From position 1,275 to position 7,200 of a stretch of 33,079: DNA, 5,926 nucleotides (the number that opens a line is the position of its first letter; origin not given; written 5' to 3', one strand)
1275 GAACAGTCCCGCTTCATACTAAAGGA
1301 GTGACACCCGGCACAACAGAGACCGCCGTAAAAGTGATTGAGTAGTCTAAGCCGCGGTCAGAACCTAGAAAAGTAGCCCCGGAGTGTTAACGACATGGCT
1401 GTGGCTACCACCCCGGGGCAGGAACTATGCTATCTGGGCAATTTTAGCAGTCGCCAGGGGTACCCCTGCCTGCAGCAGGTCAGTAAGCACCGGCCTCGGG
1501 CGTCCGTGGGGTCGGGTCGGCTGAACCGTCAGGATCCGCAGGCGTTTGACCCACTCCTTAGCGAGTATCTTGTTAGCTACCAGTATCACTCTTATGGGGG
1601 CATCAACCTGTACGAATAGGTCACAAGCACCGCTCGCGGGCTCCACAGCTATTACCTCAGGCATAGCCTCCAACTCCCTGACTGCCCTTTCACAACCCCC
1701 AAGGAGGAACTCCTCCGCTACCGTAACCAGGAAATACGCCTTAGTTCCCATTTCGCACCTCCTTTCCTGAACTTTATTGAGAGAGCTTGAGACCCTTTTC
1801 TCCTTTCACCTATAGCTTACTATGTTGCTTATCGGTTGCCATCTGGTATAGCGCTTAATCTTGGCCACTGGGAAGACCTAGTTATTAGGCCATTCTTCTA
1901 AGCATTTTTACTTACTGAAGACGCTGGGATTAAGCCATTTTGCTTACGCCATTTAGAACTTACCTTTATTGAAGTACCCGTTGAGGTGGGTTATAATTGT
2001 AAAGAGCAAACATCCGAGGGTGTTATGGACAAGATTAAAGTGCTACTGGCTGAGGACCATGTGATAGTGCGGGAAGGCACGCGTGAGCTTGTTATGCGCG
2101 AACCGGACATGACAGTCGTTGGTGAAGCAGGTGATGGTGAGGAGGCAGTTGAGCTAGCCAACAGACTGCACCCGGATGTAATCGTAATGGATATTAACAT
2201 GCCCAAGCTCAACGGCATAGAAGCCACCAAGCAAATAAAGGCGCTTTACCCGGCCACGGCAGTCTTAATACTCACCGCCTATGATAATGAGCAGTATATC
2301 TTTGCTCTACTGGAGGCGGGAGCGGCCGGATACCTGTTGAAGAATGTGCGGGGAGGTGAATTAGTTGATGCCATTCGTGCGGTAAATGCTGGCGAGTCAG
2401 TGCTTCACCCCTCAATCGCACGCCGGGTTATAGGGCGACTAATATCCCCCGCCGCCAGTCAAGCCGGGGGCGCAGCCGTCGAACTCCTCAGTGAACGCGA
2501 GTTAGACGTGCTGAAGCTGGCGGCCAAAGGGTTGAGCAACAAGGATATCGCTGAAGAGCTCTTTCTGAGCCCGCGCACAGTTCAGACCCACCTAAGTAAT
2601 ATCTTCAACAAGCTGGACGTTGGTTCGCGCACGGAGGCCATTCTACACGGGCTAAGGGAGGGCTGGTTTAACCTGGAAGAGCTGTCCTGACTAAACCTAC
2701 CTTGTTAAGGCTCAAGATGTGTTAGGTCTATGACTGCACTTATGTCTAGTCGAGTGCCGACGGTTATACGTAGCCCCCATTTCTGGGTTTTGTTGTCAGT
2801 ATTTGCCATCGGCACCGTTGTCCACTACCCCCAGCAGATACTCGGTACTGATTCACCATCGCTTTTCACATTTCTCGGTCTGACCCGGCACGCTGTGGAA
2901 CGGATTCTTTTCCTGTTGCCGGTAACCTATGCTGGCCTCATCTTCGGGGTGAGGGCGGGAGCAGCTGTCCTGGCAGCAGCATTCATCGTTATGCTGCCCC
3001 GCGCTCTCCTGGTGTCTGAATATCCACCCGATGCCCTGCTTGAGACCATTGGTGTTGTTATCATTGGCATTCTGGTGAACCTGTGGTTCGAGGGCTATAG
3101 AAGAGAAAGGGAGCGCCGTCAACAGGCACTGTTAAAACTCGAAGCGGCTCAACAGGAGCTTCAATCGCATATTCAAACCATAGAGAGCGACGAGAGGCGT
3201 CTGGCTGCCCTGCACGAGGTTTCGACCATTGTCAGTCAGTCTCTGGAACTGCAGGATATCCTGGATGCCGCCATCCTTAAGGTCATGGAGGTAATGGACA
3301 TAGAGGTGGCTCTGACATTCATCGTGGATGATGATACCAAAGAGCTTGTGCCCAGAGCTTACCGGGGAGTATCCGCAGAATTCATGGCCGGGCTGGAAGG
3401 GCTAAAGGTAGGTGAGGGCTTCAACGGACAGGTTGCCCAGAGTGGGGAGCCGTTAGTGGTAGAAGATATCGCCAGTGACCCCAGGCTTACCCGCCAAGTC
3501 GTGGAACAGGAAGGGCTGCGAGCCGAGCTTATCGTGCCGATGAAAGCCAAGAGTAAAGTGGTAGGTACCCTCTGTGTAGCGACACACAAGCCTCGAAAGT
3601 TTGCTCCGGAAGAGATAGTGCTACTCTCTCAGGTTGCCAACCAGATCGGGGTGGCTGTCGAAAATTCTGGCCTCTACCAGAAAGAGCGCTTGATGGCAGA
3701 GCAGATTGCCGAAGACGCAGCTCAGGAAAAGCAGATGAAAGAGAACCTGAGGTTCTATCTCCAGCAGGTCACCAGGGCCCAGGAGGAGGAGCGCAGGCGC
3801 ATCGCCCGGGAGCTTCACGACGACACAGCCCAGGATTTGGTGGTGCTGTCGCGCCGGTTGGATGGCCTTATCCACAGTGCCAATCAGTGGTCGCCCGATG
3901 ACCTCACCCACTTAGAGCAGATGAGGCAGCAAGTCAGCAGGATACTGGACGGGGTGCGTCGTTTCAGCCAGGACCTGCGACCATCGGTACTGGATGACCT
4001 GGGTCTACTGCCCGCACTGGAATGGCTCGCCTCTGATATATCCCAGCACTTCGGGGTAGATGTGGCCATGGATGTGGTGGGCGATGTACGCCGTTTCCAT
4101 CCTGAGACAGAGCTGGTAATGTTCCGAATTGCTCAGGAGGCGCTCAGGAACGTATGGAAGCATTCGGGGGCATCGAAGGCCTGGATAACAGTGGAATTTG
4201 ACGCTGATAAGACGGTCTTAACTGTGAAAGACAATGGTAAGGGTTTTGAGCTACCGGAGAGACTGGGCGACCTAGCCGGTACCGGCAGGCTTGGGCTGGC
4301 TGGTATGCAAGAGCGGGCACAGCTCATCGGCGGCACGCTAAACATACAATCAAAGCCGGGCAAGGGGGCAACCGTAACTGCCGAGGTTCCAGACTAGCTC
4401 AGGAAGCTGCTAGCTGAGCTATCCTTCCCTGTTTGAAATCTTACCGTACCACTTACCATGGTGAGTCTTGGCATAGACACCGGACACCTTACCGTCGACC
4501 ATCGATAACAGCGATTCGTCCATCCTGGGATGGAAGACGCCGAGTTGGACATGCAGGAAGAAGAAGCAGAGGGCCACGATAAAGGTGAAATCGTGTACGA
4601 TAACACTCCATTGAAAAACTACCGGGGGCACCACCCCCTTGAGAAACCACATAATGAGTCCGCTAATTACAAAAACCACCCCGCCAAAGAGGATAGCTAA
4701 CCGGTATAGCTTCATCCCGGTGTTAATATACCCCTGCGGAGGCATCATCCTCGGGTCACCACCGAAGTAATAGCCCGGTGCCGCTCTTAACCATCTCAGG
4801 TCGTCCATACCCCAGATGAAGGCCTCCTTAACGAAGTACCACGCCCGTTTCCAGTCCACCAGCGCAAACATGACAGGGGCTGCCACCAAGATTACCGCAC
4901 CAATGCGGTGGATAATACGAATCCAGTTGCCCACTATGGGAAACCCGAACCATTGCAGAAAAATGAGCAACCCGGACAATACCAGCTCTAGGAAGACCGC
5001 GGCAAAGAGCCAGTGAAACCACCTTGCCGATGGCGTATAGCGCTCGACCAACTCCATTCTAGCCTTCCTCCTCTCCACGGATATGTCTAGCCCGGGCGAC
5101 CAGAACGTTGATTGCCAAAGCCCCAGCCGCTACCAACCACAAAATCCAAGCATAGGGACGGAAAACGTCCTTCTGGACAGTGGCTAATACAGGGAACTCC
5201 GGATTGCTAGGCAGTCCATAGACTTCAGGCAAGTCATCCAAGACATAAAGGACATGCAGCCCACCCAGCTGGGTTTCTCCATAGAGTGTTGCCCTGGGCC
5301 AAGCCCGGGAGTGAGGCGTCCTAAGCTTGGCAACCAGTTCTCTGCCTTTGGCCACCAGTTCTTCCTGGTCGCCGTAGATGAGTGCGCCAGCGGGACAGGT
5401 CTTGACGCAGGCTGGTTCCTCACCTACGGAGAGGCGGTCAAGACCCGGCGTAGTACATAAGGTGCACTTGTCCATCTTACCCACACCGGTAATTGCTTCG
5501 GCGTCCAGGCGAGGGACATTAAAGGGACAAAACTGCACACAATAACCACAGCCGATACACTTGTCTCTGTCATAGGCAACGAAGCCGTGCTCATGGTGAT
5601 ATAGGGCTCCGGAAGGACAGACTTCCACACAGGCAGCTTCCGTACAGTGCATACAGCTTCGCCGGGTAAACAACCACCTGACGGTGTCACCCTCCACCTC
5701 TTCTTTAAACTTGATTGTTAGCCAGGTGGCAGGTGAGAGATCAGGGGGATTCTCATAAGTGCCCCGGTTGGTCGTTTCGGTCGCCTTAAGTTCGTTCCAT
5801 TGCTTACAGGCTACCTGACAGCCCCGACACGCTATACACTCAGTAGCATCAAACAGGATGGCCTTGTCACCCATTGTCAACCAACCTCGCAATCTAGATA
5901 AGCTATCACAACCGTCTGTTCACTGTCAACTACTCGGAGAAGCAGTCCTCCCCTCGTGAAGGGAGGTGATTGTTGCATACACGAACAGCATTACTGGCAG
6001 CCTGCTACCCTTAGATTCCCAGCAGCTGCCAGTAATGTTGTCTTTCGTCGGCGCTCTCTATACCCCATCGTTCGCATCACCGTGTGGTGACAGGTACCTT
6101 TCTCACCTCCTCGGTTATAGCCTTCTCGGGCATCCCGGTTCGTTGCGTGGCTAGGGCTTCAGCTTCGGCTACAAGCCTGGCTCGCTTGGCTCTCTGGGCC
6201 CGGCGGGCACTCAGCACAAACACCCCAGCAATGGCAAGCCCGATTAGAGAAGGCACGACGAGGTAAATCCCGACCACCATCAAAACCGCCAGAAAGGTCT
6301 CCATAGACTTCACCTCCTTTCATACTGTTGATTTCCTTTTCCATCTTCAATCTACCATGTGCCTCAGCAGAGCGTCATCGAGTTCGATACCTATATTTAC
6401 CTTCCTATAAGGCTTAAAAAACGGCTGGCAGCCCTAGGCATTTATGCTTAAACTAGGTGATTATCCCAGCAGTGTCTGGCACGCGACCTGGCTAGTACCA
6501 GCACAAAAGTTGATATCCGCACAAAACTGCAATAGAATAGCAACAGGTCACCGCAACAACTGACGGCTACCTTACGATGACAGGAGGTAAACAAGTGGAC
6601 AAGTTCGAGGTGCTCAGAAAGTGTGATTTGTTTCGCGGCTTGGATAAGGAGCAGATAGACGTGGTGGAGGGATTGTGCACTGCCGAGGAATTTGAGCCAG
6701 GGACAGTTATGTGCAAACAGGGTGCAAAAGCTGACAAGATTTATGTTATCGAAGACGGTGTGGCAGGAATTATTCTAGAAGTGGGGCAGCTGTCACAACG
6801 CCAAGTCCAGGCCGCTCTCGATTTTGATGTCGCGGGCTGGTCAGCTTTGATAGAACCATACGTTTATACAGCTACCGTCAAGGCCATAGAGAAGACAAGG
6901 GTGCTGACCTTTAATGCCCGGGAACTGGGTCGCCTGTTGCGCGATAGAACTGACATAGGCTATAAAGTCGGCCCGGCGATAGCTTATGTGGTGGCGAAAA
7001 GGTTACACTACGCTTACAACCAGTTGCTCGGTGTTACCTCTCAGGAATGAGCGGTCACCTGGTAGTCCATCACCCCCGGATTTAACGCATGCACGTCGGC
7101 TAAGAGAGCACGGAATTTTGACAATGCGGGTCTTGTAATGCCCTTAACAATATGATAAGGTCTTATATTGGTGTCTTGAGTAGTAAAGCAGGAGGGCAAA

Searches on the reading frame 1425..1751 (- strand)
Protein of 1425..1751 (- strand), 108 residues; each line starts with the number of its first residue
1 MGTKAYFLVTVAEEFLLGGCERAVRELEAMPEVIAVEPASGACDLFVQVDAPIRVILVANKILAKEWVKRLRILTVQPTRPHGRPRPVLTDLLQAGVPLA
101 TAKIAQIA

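Call 82: search_protein_families(library=pfam, proteins=[window:1425-1751:-], max_evalue=0.01)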
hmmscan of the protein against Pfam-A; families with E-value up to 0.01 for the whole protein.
window:1425-1751:- (108 aa): 1 family
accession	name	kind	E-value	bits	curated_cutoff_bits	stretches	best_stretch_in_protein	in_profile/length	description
PF01037.27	AsnC_trans_reg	-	0.0078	16.5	25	0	19-51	10-42/73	Lrp/AsnC ligand binding domain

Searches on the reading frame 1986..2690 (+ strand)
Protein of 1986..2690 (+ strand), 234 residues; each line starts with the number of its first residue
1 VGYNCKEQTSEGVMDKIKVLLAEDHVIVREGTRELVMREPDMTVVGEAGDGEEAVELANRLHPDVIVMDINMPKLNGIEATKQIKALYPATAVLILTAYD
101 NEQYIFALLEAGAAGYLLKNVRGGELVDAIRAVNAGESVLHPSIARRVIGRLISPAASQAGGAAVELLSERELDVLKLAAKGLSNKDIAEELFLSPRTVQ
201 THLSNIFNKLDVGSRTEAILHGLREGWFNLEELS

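Call 4: search_protein_families(library=pfam, proteins=[window:1986-2690:+])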
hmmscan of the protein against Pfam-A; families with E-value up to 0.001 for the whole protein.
window:1986-2690:+ (234 aa): 5 families
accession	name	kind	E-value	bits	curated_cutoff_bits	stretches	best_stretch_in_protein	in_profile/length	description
PF00072.30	Response_reg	-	1.3e-29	103.1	30.2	1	19-131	1-111/111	Response regulator receiver domain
PF00196.25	GerE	-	1.3e-22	79.5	23.5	1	167-220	2-55/57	Bacterial regulatory proteins, luxR family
PF08281.18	Sigma70_r4_2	-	2.6e-07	30.6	25.7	1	163-206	6-50/54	Sigma-70, region 4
PF13384.12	HTH_23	-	4.1e-05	23.7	24.6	1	171-200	6-35/50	Homeodomain-like domain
PF13412.12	HTH_24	-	0.00026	20.9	21.9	1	181-204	14-39/48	Winged helix-turn-helix DNA-binding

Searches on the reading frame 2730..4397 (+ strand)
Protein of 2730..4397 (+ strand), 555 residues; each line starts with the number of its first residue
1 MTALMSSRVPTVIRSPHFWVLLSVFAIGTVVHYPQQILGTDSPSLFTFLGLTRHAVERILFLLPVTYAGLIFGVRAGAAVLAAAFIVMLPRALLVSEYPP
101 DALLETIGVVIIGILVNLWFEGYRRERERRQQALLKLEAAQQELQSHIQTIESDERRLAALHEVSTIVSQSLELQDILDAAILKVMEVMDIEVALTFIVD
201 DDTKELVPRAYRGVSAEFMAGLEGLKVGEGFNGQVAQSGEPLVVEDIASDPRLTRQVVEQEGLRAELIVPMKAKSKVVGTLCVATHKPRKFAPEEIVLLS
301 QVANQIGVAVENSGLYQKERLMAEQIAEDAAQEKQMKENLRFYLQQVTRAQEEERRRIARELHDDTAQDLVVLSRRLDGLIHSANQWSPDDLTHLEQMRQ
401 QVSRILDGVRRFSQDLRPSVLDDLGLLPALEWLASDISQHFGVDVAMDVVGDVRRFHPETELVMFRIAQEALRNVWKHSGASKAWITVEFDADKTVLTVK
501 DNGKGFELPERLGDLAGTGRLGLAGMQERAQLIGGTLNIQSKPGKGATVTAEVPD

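Call 4: search_protein_families(library=pfam, proteins=[window:2730-4397:+])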
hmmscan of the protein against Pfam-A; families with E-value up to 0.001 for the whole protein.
window:2730-4397:+ (555 aa): 5 families
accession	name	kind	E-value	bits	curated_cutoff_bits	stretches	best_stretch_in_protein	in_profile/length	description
PF13185.12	GAF_2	-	1.8e-22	80.5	28.6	1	172-311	2-136/136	GAF domain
PF01590.32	GAF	-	2.1e-20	74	22.4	1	173-310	1-133/133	GAF domain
PF02518.31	HATPase_c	-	1.6e-14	54.7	26.4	1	464-554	6-108/111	Histidine kinase-, DNA gyrase B-, and HSP90-like ATPase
PF07730.19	HisKA_3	-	4.4e-13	50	24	1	354-421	1-68/68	Histidine kinase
PF13492.12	GAF_3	-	1.1e-09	39.3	27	1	173-312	1-129/129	GAF domain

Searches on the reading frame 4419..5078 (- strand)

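Call 4: search_protein_families(library=pfam, proteins=[window:4419-5078:-])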
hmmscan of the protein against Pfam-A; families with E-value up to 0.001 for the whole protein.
window:4419-5078:- (219 aa): 1 family
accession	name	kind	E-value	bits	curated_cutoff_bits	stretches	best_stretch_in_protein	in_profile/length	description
PF01292.26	Ni_hydr_CYTB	-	2.7e-17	63.6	30.1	1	13-196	1-179/179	Prokaryotic cytochrome b561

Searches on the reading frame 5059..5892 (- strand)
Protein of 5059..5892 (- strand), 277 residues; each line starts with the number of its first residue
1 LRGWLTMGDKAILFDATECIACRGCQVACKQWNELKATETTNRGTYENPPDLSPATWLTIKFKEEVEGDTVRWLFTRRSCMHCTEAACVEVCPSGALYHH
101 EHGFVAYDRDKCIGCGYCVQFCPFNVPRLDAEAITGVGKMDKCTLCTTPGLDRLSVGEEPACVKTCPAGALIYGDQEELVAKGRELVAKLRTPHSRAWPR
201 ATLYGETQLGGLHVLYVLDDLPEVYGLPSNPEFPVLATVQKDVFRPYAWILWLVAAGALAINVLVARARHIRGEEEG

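Call 4: search_protein_families(library=pfam, proteins=[window:5059-5892:-])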
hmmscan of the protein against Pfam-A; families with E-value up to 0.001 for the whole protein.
window:5059-5892:- (277 aa): 13 families
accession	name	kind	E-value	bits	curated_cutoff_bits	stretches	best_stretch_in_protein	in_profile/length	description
PF13247.11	Fer4_11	-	4.8e-21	75.3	26.2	1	71-175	1-99/100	4Fe-4S dicluster domain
PF12838.12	Fer4_7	-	6.4e-20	71.8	27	2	19-96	2-52/52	4Fe-4S dicluster domain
PF12837.12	Fer4_6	-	6.2e-12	45.3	25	1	104-127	1-24/24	4Fe-4S binding domain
PF13187.11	Fer4_9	-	7.2e-12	45.6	27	1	111-170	1-51/52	4Fe-4S dicluster domain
PF00037.32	Fer4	-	9.3e-12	44.7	21.1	1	106-126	2-22/24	4Fe-4S binding domain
PF13237.11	Fer4_10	-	1.5e-11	44.4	25.5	1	106-167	3-53/53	4Fe-4S dicluster domain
PF12797.12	Fer4_2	-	1.5e-11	43.8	24.5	1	105-124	3-22/22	4Fe-4S binding domain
PF14697.11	Fer4_21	-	4.4e-07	30.4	35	1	78-124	6-53/59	4Fe-4S dicluster domain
PF12798.12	Fer4_3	-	1.4e-06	29.1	27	0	112-125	1-14/15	4Fe-4S binding domain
PF12800.12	Fer4_4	-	8.5e-06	26.1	24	0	110-124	2-16/17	4Fe-4S binding domain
PF13484.11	Fer4_16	-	1.3e-05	26.3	30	0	109-125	50-66/66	4Fe-4S double cluster binding domain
PF25160.1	LdpA_Fe-S-bd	-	6.4e-05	23.1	27.6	1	86-125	7-41/49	LdpA Fe-S cluster-binding domain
PF13534.11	Fer4_17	-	0.00021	22.2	22.2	0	111-125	1-15/61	4Fe-4S dicluster domain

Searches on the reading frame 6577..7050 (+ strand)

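Call 4: search_protein_families(library=pfam, proteins=[window:6577-7050:+])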
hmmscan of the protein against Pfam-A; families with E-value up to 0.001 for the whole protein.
window:6577-7050:+ (157 aa): 1 family
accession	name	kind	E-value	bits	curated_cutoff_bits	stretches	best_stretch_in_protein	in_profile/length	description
PF00027.35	cNMP_binding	-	8e-10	39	27.5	1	37-122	2-87/89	Cyclic nucleotide-binding domain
